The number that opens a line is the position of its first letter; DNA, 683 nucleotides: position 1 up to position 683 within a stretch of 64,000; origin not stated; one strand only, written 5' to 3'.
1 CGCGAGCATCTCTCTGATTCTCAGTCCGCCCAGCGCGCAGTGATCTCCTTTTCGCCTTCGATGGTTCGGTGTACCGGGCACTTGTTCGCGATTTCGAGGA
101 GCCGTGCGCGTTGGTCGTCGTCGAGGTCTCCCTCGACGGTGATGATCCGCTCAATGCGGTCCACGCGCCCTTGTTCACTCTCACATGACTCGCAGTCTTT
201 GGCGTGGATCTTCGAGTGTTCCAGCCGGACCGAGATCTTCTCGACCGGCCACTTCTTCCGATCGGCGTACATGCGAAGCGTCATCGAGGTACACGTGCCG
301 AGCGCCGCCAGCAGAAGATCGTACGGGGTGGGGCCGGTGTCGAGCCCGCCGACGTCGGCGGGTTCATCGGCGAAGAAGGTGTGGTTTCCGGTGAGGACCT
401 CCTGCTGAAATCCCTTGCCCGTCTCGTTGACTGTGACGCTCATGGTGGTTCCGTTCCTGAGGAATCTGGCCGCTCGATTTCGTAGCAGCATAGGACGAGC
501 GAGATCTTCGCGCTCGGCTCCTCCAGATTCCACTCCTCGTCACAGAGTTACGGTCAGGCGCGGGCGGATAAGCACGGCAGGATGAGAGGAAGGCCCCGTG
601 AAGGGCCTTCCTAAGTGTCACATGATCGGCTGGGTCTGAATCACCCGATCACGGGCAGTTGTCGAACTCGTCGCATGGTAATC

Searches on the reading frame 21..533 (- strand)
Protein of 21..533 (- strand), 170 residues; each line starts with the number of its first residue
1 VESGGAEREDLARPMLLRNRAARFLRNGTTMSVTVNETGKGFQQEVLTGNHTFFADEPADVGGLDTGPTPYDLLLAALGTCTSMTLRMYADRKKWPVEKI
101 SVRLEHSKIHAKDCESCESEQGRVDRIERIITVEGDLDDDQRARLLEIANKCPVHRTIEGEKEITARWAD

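Call 18: search_protein_families(library=pfam, proteins=[window:21-533:-], max_evalue=0.01)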
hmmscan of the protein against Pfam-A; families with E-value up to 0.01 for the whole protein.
window:21-533:- (170 aa): 1 family
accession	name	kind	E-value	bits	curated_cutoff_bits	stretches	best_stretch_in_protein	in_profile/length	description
PF02566.24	OsmC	-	5.1e-19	69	27.5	1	64-165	2-98/100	OsmC-like protein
